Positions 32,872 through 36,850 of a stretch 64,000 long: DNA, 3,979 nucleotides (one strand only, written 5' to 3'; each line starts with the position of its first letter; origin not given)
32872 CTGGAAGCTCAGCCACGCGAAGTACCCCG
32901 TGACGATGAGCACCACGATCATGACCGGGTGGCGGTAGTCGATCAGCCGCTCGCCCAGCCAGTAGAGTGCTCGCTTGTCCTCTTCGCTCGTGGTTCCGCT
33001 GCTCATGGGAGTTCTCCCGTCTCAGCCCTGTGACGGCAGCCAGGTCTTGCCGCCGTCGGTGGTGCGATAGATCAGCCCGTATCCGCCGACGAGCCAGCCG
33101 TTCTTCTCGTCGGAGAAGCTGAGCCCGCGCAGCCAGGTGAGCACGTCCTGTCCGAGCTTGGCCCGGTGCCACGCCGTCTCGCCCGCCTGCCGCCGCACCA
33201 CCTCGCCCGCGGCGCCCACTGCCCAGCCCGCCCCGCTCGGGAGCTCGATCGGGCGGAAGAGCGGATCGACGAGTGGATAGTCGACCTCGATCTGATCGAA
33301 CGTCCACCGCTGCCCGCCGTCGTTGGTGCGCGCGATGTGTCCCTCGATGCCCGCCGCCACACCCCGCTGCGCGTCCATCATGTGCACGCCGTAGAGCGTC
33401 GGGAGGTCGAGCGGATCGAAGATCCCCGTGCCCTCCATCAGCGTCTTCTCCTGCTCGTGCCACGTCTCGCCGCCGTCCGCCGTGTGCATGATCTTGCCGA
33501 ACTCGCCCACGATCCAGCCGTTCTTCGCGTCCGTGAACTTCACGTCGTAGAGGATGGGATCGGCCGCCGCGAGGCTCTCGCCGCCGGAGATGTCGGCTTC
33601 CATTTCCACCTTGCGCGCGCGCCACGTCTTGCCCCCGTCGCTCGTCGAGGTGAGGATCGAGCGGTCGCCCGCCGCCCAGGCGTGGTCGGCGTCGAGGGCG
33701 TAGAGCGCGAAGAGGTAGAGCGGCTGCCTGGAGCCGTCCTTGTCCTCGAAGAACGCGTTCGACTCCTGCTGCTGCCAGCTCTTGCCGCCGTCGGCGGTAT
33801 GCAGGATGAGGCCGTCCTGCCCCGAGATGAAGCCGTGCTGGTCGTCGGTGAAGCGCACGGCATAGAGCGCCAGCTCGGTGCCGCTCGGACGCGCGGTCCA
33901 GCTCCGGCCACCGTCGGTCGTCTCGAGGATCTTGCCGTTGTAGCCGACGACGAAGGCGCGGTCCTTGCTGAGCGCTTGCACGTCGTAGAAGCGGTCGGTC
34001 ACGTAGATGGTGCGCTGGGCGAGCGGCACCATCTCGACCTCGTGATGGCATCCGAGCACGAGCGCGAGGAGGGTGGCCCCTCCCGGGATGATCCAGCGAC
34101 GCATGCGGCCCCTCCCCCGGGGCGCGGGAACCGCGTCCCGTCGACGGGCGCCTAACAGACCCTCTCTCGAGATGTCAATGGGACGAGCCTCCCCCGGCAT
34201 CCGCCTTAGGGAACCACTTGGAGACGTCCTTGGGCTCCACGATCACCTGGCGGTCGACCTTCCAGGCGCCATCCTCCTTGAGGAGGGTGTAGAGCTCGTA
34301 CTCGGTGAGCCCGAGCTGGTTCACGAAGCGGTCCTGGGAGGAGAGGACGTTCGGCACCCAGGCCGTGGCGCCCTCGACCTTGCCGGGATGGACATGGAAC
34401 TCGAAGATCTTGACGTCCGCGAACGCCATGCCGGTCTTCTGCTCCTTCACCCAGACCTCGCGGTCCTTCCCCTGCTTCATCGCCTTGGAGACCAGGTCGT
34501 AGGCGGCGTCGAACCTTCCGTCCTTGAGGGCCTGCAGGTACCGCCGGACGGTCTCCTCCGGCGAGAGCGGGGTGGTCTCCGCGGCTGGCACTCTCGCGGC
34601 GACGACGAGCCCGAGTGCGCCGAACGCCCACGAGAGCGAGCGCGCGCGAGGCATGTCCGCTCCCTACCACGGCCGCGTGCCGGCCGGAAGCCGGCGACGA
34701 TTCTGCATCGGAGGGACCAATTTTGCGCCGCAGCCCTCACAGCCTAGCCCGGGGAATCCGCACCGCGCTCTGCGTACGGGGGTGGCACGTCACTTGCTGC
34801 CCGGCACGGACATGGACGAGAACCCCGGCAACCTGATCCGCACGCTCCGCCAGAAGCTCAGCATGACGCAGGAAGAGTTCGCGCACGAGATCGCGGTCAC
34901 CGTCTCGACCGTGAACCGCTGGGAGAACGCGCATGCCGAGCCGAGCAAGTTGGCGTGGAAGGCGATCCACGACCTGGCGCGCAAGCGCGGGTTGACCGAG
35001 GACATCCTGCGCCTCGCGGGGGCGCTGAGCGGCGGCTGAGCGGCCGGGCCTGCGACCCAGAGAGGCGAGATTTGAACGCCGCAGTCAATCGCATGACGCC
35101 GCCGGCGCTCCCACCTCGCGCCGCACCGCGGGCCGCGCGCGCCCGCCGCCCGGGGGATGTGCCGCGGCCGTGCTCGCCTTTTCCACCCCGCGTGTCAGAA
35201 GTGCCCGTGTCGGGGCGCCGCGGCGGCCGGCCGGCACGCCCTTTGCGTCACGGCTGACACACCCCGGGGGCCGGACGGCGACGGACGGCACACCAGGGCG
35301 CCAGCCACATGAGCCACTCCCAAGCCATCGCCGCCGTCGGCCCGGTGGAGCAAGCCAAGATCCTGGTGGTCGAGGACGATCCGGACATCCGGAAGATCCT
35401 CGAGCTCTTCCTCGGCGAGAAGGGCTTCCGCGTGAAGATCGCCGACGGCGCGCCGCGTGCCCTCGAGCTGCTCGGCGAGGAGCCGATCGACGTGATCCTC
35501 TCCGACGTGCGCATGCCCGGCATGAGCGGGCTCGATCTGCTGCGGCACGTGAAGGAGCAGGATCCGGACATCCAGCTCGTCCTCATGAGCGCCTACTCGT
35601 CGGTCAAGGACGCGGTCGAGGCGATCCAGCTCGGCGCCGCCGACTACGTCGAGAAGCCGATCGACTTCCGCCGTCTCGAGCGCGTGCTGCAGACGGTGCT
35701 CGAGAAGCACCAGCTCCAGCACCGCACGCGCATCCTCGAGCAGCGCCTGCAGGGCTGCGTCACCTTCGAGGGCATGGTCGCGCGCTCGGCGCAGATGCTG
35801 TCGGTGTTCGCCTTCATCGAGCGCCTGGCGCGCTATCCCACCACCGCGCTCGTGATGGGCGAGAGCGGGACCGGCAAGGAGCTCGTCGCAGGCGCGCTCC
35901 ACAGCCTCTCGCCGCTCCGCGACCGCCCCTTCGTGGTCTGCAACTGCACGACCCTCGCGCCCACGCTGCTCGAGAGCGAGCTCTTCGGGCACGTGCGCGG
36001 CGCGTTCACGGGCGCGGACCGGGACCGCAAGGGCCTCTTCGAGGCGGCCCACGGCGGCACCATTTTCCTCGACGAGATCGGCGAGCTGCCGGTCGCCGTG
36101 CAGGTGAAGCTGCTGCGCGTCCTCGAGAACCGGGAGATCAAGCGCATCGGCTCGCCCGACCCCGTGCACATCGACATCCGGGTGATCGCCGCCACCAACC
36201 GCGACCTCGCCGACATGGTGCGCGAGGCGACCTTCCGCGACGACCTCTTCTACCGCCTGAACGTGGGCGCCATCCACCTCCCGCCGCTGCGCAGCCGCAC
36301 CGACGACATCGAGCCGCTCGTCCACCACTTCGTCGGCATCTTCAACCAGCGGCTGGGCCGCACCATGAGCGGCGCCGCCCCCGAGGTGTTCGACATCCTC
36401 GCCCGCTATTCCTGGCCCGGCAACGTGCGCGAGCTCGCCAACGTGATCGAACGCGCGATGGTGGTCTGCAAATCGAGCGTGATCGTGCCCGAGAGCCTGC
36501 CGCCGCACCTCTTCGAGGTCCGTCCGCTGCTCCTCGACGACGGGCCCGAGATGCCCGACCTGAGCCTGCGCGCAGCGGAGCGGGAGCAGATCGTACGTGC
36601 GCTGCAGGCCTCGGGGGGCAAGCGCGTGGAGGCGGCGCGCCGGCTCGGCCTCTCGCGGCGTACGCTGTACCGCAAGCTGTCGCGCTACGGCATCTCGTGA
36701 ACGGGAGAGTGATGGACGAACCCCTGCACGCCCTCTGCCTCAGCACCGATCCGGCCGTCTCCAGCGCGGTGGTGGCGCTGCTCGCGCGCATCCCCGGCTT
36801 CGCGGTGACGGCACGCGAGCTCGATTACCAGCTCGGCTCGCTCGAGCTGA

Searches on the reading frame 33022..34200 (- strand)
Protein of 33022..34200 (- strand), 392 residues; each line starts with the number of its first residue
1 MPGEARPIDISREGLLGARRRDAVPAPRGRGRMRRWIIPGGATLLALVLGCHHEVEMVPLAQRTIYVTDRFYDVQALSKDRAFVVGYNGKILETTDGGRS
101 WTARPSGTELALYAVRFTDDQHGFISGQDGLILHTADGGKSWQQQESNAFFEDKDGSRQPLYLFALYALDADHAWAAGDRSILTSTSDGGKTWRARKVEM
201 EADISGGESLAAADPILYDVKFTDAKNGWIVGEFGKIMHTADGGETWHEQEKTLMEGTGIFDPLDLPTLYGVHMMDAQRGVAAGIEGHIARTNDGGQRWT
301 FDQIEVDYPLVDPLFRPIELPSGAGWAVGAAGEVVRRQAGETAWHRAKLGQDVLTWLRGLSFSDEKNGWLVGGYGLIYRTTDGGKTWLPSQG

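Call 3: search_protein_families(library=pfam, proteins=[window:33022-34200:-], max_evalue=1)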
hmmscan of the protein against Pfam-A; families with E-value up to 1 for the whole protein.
window:33022-34200:- (392 aa): 6 families
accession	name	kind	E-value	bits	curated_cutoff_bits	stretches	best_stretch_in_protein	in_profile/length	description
PF14870.12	PSII_BNR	-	1.8e-42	146.1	27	4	62-144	11-96/303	Photosynthesis system II assembly factor YCF48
PF02012.26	BNR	-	4.3e-10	38.5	27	2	378-387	1-10/12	BNR/Asp-box repeat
PF15902.12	Sortilin-Vps10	-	4.9e-08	32.6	33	1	133-204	4-68/446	Sortilin, neurotensin receptor 3,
PF24316.1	Tli3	-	0.0054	17.5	27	0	181-209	84-112/129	T6SS Tli3 immunity protein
PF19755.4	DUF6242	-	0.19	12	29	0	79-142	152-217/217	Domain of unknown function (DUF6242)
PF20938.3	DUF2264_C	-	0.94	9.2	27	1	177-210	63-96/266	DUF2264 C-terminal domain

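Call 4: search_protein_families(library=ncbifam, proteins=[window:33022-34200:-], max_evalue=1)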
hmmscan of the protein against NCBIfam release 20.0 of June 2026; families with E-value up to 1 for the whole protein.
window:33022-34200:- (392 aa): 2 families
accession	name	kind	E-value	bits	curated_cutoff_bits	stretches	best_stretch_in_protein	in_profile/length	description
NF010237.0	PRK13684.1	equivalog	5.2e-43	147.3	326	5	47-144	20-123/334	photosynthesis system II assembly factor Ycf48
NF045728.1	glycosyl_F510_1955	equivalog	4.3e-11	42.6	175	2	78-147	101-175/246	F510_1955 family glycosylhydrolase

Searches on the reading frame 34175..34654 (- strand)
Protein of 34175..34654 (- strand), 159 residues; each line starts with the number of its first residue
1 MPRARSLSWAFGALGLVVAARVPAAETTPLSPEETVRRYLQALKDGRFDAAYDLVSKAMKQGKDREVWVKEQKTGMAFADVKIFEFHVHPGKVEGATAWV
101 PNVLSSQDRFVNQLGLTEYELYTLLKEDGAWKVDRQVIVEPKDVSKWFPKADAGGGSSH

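Call 3: search_protein_families(library=pfam, proteins=[window:34175-34654:-], max_evalue=1)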
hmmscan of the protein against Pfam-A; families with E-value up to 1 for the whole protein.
window:34175-34654:- (159 aa): 1 family
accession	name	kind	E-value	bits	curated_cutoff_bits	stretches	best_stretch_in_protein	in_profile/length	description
PF05223.17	MecA_N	-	0.0011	19.7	22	1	31-76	1-46/117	NTF2-like N-terminal transpeptidase domain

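Call 4: search_protein_families(library=ncbifam, proteins=[window:34175-34654:-], max_evalue=1)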
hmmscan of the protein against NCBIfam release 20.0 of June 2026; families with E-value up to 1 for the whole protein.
window:34175-34654:- (159 aa): 3 families
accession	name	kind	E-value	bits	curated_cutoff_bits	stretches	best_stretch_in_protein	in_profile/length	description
NF051431.1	Rv0361_Cterm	subfamily_domain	0.024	14.8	37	1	13-133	21-138/140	Rv0361 family membrane protein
NF041096.1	esterase_EstD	equivalog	0.17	10.9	600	1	31-67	20-60/421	esterase EstD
NF011523.0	PRK14962.1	equivalog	0.21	10.3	576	1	26-71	237-282/474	DNA polymerase III subunits gamma and tau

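Call 83: search_solved_structures(query=window:34175-34654:-, max_evalue=1)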
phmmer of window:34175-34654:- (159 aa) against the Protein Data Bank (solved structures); distinct sequences matched with E-value up to 1: 0.

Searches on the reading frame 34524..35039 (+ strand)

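Call 36: search_protein_families(library=pfam, proteins=[window:34524-35039:+], max_evalue=0.001)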
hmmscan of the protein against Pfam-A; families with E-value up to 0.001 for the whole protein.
window:34524-35039:+ (171 aa): 2 families
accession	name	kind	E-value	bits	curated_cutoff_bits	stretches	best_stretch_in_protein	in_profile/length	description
PF01381.28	HTH_3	-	8.9e-10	38.9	23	1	105-148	1-44/55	Helix-turn-helix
PF13560.12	HTH_31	-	1.2e-05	26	27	1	102-159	3-58/64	Helix-turn-helix domain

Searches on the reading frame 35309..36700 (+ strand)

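Call 84: search_protein_families(library=ncbifam, proteins=[window:35309-36700:+], max_evalue=0.001)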
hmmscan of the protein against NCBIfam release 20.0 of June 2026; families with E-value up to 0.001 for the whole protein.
window:35309-36700:+ (463 aa): 117 families (the best 25 are shown)
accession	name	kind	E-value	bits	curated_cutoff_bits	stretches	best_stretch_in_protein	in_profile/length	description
NF008469.0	PRK11361.1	equivalog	1.4e-132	442.7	714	1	16-462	5-456/461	acetoacetate metabolism transcriptional regulator AtoC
TIGR01818.1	ntrC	equivalog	1e-121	407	558.6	2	18-401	1-381/463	nitrogen regulation protein NR(I)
NF007689.0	PRK10365.1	equivalog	1.8e-117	392.8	760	1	15-459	5-441/441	sigma-54-dependent response regulator transcription factor ZraR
TIGR02915.1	PEP_resp_reg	equivalog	6.4e-109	364.7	502.6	1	18-462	1-444/445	PEP-CTERM-box response regulator transcription factor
NF008176.1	PRK10923.1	equivalog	6.6e-107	358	620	1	15-404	3-388/469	nitrogen regulation protein NR(I)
NF041946.1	LuxO_transreg_Vib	equivalog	3.6e-102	342.6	800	1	21-403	2-382/463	quorum-sensing sigma-54 dependent transcriptional regulator LuxO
NF011695.0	PRK15115.1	equivalog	8.8e-102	341.1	763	1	15-461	6-437/445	two-component system response regulator GlrR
TIGR01817.1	nifA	equivalog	3.4e-99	333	528.85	1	129-396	169-437/534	nif-specific transcriptional activator NifA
NF041552.1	TF_PrdR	equivalog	1.1e-96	324.5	795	1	137-461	248-577/577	sigma-54 dependent transcriptional regulator PrdR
NF051870.1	NAssimRespRegNtrX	equivalog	2.5e-96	323.3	600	1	16-462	2-452/452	nitrogen assimilation response regulator NtrX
NF038308.1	RNA_repair_RtcR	equivalog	3.2e-95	320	650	1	89-460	113-516/530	RNA repair transcriptional activator RtcR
TIGR02329.1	propionate_PrpR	equivalog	7.9e-90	301.9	499.2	1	143-458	201-525/526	propionate catabolism operon regulatory protein PrpR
NF003451.0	PRK05022.1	equivalog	1.7e-89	300.9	476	1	133-462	170-510/512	nitric oxide reductase transcriptional regulator NorR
NF050807.1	TransRegFlbDCaul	equivalog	8.1e-86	288.6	750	1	37-396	22-360/454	sigma-54-dependent transcriptional regulator FlbD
NF049963.1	RespRegFlgRCampy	domain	4.1e-84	282.9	750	1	18-461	3-428/429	fla regulon two-component system response regulator FlgR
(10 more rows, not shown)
